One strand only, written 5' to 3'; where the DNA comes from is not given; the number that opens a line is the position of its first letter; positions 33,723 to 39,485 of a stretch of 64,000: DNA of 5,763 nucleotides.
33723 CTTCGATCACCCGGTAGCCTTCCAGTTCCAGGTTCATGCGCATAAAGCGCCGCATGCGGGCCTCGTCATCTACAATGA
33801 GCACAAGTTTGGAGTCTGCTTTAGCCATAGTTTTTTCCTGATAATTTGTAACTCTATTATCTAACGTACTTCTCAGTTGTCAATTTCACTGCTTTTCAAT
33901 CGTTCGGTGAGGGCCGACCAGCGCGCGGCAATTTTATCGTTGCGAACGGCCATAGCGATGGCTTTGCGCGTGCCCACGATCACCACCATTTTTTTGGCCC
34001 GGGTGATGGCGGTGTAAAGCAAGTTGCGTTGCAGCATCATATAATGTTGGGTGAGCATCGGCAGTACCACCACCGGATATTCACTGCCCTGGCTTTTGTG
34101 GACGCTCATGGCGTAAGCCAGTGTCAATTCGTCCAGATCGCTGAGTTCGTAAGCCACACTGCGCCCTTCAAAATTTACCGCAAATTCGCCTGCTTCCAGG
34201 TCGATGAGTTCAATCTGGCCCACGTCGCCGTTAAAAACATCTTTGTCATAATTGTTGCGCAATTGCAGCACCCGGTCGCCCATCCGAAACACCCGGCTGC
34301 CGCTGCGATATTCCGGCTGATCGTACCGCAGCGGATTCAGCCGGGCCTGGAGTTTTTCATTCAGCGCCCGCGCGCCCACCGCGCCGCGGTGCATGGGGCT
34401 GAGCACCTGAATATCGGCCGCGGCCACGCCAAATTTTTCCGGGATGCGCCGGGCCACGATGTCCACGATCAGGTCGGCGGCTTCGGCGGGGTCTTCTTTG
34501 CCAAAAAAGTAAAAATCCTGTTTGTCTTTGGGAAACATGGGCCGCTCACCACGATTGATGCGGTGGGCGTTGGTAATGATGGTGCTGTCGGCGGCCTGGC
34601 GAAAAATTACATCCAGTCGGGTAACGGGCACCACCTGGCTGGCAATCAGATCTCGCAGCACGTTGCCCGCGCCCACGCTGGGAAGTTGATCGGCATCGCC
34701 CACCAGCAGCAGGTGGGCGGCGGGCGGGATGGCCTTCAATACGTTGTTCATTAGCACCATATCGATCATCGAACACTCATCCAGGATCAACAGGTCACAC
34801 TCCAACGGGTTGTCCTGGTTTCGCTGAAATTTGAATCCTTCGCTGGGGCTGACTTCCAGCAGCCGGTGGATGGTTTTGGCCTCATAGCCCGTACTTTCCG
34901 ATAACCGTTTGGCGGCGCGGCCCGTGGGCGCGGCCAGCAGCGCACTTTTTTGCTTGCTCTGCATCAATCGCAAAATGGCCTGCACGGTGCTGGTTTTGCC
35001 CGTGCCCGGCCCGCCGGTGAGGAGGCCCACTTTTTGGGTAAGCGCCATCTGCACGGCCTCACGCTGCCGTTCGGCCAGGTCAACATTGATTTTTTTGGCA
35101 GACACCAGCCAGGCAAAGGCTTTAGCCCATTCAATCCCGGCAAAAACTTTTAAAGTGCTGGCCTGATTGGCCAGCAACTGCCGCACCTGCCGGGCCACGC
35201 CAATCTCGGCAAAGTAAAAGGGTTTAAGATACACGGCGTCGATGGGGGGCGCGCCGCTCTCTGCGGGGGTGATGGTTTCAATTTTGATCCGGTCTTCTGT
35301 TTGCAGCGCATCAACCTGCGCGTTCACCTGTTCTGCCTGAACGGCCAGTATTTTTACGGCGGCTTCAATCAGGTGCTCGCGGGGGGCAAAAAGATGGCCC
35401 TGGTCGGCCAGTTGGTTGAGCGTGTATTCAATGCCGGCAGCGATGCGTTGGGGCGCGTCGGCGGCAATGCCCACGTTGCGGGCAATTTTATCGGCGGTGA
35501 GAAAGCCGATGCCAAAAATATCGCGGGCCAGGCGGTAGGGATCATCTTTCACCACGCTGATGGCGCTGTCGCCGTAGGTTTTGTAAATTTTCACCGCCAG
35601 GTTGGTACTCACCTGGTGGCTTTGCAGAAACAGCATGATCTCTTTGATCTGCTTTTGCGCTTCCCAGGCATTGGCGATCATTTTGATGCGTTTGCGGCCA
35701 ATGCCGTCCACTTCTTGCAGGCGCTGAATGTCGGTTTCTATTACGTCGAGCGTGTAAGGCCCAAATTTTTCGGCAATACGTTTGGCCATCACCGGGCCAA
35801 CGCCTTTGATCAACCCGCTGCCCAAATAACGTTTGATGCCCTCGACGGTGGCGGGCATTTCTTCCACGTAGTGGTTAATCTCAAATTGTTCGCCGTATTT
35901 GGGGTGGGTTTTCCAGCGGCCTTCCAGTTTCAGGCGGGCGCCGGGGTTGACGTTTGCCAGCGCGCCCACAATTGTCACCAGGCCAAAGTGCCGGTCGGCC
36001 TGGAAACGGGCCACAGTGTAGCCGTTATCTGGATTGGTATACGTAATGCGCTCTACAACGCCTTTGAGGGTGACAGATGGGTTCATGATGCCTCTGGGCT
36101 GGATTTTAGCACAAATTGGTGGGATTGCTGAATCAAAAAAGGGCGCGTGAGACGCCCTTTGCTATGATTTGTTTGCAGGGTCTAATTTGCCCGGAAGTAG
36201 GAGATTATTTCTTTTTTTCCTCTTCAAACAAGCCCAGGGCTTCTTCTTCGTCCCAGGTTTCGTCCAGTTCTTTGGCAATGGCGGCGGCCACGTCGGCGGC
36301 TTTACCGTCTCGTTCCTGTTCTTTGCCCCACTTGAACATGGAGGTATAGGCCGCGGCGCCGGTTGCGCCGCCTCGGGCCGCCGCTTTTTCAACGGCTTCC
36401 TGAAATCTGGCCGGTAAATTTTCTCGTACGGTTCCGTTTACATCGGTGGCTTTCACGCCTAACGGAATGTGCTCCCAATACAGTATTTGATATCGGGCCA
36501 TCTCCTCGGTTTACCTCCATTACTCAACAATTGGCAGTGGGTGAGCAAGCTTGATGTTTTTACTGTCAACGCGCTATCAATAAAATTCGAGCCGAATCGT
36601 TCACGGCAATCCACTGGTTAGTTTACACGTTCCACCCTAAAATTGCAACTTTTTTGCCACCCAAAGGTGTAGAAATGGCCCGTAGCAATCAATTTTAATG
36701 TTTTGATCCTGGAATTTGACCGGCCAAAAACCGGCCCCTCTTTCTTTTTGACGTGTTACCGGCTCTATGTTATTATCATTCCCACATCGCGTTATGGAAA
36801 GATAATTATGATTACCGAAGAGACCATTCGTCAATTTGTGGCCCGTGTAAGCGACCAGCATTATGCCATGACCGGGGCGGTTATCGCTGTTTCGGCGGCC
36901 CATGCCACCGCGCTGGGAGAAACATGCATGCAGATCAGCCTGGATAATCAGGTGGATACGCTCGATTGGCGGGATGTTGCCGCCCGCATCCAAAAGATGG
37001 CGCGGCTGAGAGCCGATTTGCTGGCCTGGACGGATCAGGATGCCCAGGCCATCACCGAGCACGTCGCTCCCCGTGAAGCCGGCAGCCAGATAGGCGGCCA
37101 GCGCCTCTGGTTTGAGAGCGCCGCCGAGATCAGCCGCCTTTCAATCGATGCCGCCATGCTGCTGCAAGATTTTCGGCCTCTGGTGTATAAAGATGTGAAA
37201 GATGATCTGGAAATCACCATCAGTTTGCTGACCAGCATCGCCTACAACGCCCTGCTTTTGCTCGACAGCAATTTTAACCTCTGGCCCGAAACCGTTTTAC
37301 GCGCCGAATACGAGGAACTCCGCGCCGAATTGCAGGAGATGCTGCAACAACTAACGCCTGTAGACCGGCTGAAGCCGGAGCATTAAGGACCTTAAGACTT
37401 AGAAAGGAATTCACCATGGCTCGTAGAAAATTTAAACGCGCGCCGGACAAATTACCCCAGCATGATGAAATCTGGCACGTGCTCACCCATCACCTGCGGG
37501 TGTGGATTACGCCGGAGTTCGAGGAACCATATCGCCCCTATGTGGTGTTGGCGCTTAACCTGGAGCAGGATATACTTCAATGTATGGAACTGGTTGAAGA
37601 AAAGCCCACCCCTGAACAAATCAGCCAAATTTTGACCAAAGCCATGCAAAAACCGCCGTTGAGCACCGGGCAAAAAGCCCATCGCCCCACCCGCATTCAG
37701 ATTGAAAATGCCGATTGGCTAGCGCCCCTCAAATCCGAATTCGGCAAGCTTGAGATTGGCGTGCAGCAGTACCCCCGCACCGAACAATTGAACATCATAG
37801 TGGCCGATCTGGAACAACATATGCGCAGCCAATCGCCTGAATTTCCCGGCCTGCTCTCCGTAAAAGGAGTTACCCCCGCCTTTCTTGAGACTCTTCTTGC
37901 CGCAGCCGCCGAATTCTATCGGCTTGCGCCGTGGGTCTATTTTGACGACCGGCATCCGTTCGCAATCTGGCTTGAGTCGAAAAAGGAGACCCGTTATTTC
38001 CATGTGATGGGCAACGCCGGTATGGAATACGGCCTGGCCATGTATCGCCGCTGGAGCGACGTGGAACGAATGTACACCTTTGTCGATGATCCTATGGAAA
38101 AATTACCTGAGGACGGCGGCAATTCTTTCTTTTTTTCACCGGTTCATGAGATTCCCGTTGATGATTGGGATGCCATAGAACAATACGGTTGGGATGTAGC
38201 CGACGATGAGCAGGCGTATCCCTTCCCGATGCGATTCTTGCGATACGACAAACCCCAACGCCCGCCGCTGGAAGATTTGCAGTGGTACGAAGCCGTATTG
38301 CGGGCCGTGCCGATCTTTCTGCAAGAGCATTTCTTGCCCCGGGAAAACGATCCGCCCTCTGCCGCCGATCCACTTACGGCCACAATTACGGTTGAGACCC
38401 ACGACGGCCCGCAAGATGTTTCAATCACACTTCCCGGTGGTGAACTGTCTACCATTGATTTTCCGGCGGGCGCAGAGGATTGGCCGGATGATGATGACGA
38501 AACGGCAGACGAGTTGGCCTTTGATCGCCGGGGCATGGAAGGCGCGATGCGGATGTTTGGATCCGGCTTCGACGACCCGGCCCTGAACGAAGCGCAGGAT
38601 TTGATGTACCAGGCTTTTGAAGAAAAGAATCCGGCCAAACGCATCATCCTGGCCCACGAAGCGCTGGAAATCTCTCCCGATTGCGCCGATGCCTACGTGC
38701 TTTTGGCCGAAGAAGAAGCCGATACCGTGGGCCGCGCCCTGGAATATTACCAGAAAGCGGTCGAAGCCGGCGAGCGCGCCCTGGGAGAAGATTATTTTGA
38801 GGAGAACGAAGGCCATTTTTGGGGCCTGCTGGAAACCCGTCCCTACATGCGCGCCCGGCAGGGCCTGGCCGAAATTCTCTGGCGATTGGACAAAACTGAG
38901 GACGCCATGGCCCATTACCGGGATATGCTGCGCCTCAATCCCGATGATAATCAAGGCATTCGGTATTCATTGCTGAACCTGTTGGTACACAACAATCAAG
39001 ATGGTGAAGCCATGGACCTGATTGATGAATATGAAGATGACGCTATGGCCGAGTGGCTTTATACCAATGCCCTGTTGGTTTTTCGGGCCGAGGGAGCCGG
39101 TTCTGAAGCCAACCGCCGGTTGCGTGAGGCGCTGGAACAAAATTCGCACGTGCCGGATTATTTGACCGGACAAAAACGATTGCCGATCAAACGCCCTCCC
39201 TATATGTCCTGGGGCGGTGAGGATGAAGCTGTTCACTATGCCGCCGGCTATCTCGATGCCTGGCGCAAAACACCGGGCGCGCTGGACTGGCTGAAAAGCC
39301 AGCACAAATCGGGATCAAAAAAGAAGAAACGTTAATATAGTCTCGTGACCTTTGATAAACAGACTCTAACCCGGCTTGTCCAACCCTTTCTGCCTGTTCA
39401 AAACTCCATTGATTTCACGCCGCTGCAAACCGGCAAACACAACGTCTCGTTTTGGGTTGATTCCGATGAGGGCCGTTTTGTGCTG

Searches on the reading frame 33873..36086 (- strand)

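Call 50: search_protein_families(library=pfam, proteins=[window:33873-36086:-], max_evalue=0.01)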
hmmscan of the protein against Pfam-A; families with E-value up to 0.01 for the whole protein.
window:33873-36086:- (737 aa): 19 families
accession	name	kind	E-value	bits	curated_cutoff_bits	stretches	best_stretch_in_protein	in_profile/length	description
PF13245.12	AAA_19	-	9e-47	159.1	25.1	1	341-472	1-133/134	AAA domain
PF13604.12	AAA_30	-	4e-41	141.3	27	1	337-516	2-174/191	AAA domain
PF14490.11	HHH_RecD2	-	8.7e-40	135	27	1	144-233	2-92/92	ATP-dependent RecD2 DNA helicase HHH domain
PF23139.1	OB_YrrC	-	1.9e-26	92.3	27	1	6-78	3-76/76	ATP-dependent DNA helicase YrrC, OB-fold domain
PF18335.7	SH3_13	-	9.4e-22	77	41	1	575-639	1-65/65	ATP-dependent RecD-like DNA helicase SH3 domain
PF13538.12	UvrD_C_2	-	2.7e-21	75.6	27.4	1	656-704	1-52/52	UvrD-like helicase C-terminal domain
PF01443.25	Viral_helicase1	-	2.5e-13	50.8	21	2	356-485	3-115/228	Viral superfamily 1 RNA helicase core domain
PF13086.12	AAA_11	-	1.5e-10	41.7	27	1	337-393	2-66/257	AAA domain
PF14520.12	HHH_5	-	6.7e-09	36.5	27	1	93-141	7-55/57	Helix-hairpin-helix domain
PF05127.21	NAT10_TcmA_helicase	-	8e-05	23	22.7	1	356-452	2-112/176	RNA cytidine acetyltransferase NAT10/TcmA, helicase domain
PF05970.20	PIF1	-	0.00016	21.7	25.9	1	351-447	22-120/223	PIF1-like helicase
PF13361.12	UvrD_C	-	0.00037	20.5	25.6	1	660-704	290-346/350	UvrD-like helicase C-terminal domain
PF10412.15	TrwB_AAD_bind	-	0.0007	19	20.5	1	352-392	16-56/387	Type IV secretion-system coupling protein DNA-binding domain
PF00580.27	UvrD-helicase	-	0.00096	19.3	23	1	338-397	2-63/271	UvrD/REP helicase N-terminal domain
PF13401.12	AAA_22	-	0.0015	19.3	27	1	350-479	4-103/130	AAA domain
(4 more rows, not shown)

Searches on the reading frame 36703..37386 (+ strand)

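Call 62: search_protein_families(library=pfam, proteins=[window:36703-37386:+], max_evalue=0.00001)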
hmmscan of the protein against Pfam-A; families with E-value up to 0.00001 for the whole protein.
window:36703-37386:+ (227 aa): 1 family
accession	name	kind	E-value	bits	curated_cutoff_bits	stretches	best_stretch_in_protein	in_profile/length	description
PF04961.17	FTCD_C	-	2.8e-08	34.1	24.5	1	41-121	1-82/182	Formiminotransferase-cyclodeaminase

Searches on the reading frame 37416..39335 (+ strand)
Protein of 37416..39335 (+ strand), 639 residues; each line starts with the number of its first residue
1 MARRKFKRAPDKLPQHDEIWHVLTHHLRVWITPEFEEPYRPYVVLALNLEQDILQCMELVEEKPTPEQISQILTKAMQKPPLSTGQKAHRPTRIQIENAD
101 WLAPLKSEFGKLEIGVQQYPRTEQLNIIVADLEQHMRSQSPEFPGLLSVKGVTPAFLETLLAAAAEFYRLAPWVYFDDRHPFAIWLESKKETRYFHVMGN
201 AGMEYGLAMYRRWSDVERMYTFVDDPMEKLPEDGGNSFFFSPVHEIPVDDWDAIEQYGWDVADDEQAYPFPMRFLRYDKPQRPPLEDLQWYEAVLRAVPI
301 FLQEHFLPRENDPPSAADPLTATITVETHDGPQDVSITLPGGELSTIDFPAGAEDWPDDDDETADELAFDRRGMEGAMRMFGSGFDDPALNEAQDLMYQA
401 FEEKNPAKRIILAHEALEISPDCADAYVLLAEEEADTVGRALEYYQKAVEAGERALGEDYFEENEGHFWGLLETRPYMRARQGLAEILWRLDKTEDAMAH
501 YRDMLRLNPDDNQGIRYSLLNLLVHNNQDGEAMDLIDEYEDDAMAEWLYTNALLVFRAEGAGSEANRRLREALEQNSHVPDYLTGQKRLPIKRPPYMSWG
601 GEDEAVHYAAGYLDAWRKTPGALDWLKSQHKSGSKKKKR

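Call 50: search_protein_families(library=pfam, proteins=[window:37416-39335:+], max_evalue=0.01)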
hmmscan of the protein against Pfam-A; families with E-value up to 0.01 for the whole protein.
window:37416-39335:+ (639 aa): 11 families
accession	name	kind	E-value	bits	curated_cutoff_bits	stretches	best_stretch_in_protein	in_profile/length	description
PF04184.18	ST7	-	3.6e-23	82.3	24.3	1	389-630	161-423/533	ST7 protein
PF23988.1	DUF7309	-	3.3e-13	49.8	27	1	159-259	3-107/170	Domain of unknown function (DUF7309)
PF22007.2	DUF6930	-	1.5e-08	35.3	27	1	10-132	6-122/123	Domain of unknown function (DUF6930)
PF13428.12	TPR_14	-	7.8e-08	32.7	23.5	1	479-512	2-35/44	Tetratricopeptide repeat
PF14559.12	TPR_19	-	1.9e-05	25.3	25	1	492-541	5-53/68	Tetratricopeptide repeat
PF00515.34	TPR_1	-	0.00014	22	27.8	0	483-511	6-34/34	Tetratricopeptide repeat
PF07719.23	TPR_2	-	0.00058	20.2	27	0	483-511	6-34/34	Tetratricopeptide repeat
PF24575.1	TPR_Slam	-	0.00072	20.4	35.2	1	492-534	61-102/104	Surface lipoprotein assembly modifier, N-terminal TPR repeats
PF13181.12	TPR_8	-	0.0018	18.7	25.7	0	480-511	3-34/34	Tetratricopeptide repeat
PF13424.12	TPR_12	-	0.0058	17.2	30.1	0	440-460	21-41/77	Tetratricopeptide repeat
PF13432.12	TPR_16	-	0.0069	17.3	32.7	0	473-511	25-64/65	Tetratricopeptide repeat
